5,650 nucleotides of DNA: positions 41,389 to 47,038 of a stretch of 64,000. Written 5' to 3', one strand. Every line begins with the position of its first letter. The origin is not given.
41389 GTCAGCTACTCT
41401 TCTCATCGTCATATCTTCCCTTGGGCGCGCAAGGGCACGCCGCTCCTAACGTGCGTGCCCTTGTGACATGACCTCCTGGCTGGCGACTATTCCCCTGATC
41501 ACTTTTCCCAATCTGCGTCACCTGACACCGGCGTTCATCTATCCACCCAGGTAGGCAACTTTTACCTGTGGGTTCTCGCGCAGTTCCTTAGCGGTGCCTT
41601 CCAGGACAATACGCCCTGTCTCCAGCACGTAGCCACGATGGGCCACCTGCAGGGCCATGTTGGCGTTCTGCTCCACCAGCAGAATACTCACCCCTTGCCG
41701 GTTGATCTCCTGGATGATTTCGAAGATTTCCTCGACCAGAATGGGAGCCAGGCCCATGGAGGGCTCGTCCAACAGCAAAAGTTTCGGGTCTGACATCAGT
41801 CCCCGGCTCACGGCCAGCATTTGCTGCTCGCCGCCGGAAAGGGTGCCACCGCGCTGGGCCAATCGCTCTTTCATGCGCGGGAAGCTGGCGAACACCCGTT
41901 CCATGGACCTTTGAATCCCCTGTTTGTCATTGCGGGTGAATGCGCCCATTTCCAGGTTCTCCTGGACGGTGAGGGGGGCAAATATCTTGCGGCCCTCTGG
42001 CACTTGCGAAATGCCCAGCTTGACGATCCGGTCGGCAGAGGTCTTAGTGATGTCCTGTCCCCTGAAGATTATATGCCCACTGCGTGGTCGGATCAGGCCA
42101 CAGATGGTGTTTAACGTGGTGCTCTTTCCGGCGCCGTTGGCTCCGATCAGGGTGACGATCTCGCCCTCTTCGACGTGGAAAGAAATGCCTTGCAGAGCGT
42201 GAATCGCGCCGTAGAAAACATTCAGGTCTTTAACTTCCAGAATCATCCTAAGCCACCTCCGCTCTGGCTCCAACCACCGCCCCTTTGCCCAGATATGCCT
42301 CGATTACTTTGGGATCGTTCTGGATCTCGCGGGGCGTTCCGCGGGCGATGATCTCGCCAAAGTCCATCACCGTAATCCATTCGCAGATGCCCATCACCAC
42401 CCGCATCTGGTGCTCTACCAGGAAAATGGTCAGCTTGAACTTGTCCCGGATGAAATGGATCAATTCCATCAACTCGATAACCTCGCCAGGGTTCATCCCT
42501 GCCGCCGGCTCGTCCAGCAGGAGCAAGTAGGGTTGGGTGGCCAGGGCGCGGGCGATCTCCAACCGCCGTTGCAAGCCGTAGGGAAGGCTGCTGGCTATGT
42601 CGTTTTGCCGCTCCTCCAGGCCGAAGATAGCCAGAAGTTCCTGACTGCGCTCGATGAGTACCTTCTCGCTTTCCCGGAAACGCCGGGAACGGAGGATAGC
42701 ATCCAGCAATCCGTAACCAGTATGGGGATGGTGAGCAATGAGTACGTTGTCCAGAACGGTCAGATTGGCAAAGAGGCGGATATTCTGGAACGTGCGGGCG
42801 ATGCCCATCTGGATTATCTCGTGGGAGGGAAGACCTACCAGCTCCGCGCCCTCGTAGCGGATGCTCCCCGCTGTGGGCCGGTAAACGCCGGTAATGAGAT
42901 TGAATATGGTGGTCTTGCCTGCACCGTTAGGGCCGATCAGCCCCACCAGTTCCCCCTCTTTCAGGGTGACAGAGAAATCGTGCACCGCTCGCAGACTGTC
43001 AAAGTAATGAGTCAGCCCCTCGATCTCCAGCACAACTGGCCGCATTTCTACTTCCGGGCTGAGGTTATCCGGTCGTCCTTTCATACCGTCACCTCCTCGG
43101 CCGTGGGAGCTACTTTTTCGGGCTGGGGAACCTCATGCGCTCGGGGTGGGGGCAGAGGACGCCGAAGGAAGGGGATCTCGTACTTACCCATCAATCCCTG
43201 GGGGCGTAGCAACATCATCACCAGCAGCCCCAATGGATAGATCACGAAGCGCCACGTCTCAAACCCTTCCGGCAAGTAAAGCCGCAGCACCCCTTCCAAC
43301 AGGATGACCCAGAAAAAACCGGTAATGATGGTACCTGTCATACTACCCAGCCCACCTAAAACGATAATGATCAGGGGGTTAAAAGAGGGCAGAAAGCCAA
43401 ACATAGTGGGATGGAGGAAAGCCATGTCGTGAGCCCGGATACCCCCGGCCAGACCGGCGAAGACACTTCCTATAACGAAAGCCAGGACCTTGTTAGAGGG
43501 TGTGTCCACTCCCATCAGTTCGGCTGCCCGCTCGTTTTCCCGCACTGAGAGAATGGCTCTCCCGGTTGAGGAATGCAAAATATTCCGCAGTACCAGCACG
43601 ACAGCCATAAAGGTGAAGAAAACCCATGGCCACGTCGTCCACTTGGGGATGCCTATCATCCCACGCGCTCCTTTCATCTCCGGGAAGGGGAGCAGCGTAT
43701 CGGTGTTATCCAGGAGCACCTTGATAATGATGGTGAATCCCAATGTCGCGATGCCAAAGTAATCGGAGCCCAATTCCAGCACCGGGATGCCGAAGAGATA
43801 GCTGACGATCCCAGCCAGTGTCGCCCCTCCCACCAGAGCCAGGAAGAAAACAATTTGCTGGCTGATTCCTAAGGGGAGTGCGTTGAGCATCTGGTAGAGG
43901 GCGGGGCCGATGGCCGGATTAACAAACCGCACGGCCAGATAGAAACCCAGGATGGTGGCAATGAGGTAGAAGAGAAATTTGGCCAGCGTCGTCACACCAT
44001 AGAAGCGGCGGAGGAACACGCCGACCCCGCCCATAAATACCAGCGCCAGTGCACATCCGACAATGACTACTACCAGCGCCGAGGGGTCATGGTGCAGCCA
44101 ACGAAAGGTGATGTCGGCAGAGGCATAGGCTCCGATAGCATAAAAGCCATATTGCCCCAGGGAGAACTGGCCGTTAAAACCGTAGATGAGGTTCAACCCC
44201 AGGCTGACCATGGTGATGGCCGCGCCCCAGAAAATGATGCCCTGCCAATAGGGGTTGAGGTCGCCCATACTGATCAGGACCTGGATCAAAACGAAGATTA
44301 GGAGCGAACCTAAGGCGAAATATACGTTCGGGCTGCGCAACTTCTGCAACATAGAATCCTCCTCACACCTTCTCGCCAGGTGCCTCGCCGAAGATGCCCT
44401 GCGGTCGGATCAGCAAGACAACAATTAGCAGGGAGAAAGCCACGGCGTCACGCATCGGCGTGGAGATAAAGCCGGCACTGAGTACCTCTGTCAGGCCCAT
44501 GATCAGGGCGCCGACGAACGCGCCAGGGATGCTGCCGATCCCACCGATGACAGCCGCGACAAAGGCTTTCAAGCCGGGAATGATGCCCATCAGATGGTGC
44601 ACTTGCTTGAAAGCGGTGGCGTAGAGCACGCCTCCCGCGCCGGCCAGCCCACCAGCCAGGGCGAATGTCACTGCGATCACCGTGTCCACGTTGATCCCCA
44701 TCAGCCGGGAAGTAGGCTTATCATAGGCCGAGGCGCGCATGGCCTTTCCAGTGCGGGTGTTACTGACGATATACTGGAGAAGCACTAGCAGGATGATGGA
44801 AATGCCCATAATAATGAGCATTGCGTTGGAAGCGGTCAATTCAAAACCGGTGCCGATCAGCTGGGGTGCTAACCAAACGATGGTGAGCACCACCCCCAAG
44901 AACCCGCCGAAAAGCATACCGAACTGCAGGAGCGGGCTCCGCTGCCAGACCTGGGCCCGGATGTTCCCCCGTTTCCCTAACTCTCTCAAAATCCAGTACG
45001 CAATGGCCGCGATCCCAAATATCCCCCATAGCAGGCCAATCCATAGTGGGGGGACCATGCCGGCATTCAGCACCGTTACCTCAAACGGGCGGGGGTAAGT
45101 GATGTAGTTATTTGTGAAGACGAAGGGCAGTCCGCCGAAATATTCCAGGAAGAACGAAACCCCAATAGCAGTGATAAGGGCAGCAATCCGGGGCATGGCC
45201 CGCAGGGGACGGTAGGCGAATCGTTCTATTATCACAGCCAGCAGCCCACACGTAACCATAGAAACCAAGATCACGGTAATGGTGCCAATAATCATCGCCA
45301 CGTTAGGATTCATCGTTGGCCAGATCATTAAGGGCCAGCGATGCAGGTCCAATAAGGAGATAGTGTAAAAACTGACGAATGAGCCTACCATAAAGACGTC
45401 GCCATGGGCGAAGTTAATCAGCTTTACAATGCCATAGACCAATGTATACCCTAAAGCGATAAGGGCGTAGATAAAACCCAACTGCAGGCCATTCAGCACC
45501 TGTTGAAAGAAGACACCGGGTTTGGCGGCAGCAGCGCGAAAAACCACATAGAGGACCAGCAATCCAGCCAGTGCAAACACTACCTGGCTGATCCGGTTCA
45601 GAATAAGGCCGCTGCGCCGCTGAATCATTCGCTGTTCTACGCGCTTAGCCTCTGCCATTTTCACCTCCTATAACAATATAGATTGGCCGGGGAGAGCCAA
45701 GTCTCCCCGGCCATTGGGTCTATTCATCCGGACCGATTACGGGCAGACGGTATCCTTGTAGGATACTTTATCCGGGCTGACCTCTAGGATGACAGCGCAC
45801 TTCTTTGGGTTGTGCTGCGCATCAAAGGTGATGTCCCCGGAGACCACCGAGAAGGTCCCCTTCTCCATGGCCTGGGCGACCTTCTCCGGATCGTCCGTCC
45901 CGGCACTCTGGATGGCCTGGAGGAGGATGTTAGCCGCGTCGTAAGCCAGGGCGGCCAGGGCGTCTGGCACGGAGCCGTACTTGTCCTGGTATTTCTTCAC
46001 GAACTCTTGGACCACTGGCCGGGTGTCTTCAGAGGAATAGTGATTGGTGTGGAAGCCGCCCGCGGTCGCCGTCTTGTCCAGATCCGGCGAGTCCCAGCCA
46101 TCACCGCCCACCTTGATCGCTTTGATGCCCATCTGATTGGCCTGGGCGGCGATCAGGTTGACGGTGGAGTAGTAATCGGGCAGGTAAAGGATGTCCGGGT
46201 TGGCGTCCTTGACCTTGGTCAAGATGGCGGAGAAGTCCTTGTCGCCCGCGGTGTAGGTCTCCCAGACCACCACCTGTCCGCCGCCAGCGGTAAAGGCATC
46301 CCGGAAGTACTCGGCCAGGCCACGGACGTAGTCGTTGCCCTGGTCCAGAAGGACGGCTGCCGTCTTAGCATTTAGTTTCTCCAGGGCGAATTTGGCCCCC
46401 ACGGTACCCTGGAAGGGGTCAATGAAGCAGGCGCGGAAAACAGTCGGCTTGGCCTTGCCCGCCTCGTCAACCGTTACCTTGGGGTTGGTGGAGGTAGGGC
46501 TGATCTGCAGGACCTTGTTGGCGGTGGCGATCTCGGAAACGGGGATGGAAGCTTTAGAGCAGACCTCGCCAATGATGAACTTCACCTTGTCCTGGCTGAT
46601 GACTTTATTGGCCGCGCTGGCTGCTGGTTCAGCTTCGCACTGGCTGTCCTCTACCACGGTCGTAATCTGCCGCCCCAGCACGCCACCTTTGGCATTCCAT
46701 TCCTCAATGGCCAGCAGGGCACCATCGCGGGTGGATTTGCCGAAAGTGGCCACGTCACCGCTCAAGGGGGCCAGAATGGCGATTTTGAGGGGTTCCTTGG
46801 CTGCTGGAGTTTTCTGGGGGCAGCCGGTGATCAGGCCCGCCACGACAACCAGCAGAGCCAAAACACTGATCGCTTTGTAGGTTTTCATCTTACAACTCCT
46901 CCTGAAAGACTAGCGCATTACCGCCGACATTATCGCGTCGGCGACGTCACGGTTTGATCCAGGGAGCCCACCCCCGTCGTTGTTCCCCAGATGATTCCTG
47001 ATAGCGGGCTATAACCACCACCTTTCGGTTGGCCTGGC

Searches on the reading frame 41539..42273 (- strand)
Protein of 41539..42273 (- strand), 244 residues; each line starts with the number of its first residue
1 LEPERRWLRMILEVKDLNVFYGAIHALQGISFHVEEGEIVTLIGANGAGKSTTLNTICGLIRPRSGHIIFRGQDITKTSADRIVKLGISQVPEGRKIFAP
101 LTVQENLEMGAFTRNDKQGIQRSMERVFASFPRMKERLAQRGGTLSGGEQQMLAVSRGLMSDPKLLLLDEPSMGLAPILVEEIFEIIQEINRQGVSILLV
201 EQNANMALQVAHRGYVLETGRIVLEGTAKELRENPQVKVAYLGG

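Call 10: search_protein_families(library=pfam, proteins=[window:41539-42273:-], max_evalue=0.001)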
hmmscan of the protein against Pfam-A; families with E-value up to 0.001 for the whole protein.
window:41539-42273:- (244 aa): 5 families
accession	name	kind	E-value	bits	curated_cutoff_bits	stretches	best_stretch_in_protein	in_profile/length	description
PF00005.33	ABC_tran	-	1.1e-32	114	25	1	27-172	1-136/137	ABC transporter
PF13304.12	AAA_21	-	2.8e-08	34.6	27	0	145-199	238-295/304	AAA domain, putative AbiEii toxin, Type IV TA system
PF12399.14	BCA_ABC_TP_C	-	3.2e-05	23.8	25.5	1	222-244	2-24/27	Branched-chain amino acid ATP-binding cassette transporter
PF13555.12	AAA_29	-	0.00044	20.4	27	1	29-65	14-50/61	P-loop containing region of AAA domain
PF25199.1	nSTAND_NTPase5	-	0.00058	20.1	34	0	36-81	40-86/145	Novel STAND NTPase 5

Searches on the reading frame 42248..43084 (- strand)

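Call 10: search_protein_families(library=pfam, proteins=[window:42248-43084:-], max_evalue=0.001)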
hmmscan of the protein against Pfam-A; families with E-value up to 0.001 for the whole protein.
window:42248-43084:- (278 aa): 4 families
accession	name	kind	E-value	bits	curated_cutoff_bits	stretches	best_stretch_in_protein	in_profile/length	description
PF00005.33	ABC_tran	-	1.8e-31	110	25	1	35-194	2-136/137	ABC transporter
PF12399.14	BCA_ABC_TP_C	-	4.8e-13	48.8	25.5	1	244-269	1-26/27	Branched-chain amino acid ATP-binding cassette transporter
PF13304.12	AAA_21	-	3.9e-06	27.6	27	0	47-64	2-19/304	AAA domain, putative AbiEii toxin, Type IV TA system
PF13476.12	AAA_23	-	8.1e-05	23.8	27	1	32-65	8-40/201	AAA domain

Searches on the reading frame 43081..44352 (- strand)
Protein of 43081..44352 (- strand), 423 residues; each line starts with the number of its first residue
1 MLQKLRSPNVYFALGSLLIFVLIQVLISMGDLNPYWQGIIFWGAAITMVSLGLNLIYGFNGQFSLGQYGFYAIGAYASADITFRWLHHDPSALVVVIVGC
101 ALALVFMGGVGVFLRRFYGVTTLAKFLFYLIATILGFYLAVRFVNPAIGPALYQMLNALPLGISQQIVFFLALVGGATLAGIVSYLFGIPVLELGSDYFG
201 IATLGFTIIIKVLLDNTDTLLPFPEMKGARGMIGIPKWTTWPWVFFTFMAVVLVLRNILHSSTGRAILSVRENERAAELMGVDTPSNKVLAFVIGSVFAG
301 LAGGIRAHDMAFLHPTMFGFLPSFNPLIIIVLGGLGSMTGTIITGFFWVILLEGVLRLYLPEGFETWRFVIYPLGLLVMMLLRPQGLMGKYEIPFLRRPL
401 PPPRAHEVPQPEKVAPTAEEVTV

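Call 10: search_protein_families(library=pfam, proteins=[window:43081-44352:-], max_evalue=0.001)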
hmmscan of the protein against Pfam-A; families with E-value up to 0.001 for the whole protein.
window:43081-44352:- (423 aa): 1 family
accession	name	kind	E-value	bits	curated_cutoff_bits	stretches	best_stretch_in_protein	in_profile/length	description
PF02653.21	BPD_transp_2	-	2.4e-33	115.8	26.8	2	162-372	54-262/269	Branched-chain amino acid transport system / permease component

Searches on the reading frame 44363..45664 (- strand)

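Call 10: search_protein_families(library=pfam, proteins=[window:44363-45664:-], max_evalue=0.001)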
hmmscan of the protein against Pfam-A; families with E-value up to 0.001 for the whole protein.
window:44363-45664:- (433 aa): 1 family
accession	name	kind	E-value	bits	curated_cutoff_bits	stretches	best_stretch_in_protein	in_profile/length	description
PF02653.21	BPD_transp_2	-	2.4e-35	122.4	26.8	1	56-417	2-269/269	Branched-chain amino acid transport system / permease component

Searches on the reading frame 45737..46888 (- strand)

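Call 10: search_protein_families(library=pfam, proteins=[window:45737-46888:-], max_evalue=0.001)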
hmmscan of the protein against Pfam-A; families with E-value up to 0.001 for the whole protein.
window:45737-46888:- (383 aa): 3 families
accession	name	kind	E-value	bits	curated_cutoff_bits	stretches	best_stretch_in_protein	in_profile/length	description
PF13458.12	Peripla_BP_6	-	6.8e-66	223.7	31.7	1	33-371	1-339/343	Periplasmic binding protein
PF13433.12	Peripla_BP_5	-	7.9e-32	111.2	27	2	34-119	1-89/363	Periplasmic binding protein domain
PF01094.35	ANF_receptor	-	9.2e-28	97.7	25.4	1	57-365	6-345/353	Receptor family ligand binding region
